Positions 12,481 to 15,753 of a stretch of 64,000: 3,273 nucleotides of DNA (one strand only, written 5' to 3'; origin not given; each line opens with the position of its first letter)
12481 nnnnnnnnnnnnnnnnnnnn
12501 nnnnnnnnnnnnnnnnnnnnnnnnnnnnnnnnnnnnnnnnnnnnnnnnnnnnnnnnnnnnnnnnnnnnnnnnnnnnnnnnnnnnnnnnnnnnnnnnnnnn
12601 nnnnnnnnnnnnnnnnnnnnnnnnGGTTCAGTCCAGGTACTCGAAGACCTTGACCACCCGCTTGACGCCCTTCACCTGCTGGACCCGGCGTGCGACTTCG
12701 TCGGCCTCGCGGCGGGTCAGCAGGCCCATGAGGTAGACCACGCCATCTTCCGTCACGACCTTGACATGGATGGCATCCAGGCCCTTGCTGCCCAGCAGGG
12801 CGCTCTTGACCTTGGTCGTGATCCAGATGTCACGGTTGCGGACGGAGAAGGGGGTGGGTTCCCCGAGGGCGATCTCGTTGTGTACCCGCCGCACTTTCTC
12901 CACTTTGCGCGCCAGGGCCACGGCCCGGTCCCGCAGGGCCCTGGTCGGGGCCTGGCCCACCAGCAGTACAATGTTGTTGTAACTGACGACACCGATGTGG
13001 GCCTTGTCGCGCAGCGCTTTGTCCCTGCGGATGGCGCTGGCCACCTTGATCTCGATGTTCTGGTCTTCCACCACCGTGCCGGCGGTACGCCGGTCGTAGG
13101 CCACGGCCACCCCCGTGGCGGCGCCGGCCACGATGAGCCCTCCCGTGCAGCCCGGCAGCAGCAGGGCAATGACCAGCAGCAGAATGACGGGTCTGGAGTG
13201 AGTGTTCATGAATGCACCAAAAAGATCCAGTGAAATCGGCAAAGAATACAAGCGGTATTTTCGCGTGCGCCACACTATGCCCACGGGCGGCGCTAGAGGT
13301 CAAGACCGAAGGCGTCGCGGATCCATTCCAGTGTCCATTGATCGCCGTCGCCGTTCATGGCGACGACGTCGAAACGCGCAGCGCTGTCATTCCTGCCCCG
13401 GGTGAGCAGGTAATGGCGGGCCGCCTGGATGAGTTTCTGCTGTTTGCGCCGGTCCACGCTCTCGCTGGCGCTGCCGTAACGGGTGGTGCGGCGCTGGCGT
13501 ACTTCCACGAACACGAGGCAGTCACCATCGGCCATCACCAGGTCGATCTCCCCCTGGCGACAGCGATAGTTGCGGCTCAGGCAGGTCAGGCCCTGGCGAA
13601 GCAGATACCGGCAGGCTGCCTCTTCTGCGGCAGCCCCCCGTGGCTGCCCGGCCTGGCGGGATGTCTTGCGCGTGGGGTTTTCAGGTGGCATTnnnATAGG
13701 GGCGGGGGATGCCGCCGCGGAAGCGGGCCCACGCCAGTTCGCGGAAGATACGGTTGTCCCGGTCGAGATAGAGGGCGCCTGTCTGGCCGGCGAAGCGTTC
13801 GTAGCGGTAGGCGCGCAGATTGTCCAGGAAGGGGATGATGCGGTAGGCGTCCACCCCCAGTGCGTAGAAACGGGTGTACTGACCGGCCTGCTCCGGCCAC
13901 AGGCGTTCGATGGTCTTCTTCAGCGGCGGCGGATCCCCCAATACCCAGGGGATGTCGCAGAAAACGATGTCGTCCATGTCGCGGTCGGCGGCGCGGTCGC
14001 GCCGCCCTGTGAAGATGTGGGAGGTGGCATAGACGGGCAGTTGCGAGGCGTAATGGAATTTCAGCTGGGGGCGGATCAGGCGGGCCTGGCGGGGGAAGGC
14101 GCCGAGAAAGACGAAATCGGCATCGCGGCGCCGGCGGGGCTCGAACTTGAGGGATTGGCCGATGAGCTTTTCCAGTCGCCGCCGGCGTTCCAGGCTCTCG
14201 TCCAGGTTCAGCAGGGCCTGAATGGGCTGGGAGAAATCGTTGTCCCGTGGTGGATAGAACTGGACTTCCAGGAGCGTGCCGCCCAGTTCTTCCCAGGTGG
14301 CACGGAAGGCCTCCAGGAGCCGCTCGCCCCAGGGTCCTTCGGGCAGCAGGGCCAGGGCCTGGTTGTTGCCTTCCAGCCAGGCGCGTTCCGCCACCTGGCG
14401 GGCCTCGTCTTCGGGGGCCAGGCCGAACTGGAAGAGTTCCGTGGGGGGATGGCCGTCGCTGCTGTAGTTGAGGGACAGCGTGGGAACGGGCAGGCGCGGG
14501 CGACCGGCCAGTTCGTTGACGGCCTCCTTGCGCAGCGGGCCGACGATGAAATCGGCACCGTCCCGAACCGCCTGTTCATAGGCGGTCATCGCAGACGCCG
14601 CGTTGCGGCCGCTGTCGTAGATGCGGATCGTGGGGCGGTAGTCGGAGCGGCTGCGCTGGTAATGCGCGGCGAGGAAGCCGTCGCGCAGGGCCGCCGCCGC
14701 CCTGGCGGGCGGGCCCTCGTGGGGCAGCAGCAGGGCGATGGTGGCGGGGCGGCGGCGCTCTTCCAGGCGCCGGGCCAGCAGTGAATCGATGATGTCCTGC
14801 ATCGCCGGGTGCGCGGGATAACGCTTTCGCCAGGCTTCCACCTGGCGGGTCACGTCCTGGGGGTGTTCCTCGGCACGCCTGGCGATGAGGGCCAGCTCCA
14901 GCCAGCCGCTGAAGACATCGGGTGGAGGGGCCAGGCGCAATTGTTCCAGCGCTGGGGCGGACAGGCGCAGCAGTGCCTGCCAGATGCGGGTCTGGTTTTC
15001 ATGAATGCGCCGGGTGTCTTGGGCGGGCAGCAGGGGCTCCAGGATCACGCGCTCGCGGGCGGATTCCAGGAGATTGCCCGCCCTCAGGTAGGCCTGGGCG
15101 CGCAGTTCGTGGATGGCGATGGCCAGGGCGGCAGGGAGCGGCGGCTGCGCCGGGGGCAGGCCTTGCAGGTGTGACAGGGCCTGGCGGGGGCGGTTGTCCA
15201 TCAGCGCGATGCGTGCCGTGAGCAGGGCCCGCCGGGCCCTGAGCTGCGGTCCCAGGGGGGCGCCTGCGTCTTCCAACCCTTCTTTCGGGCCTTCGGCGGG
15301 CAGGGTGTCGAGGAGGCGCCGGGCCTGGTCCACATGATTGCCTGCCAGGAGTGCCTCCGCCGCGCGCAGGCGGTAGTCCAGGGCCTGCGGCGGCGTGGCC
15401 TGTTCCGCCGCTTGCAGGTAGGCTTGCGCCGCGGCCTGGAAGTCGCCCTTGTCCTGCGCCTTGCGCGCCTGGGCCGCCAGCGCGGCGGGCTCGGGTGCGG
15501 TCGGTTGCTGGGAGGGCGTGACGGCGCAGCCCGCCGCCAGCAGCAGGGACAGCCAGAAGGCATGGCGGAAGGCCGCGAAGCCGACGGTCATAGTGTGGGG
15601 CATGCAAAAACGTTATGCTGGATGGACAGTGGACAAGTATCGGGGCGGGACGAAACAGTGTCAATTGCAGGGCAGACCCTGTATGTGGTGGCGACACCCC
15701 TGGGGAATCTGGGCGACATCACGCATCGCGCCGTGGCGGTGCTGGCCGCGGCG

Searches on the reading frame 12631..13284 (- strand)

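Call 30: search_protein_families(library=pfam, proteins=[window:12631-13284:-], max_evalue=0.00001)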
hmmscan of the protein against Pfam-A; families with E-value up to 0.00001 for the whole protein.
window:12631-13284:- (218 aa): 1 family
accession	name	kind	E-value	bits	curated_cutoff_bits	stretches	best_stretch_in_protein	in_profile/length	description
PF04972.22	BON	-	5.5e-29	100.7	27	2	153-216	3-67/69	BON domain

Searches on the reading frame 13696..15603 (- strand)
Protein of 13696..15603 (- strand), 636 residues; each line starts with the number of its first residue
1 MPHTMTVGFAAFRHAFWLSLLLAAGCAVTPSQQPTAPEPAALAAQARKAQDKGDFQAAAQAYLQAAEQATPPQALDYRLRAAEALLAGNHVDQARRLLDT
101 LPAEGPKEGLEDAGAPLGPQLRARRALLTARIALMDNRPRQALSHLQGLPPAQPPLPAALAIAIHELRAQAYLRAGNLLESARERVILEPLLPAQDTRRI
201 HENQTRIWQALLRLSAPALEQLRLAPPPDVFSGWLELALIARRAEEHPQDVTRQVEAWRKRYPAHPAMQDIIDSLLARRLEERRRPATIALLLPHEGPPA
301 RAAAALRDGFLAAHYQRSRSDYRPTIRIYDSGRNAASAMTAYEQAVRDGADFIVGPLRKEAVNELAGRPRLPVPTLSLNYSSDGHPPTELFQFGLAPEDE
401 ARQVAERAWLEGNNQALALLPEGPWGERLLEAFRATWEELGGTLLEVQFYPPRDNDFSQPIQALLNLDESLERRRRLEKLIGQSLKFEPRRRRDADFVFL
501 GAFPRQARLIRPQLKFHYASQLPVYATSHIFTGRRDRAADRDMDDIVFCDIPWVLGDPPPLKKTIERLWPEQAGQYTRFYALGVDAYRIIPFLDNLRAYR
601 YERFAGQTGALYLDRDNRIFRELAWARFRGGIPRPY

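Call 30: search_protein_families(library=pfam, proteins=[window:13696-15603:-], max_evalue=0.00001)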
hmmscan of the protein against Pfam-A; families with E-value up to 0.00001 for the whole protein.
window:13696-15603:- (636 aa): 2 families
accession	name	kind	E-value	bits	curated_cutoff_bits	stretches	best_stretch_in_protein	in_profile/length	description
PF04348.19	LppC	-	2.7e-121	406.4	28.8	1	56-631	5-563/563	LppC putative lipoprotein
PF13458.12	Peripla_BP_6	-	4e-14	53.5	31.7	1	287-464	2-186/343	Periplasmic binding protein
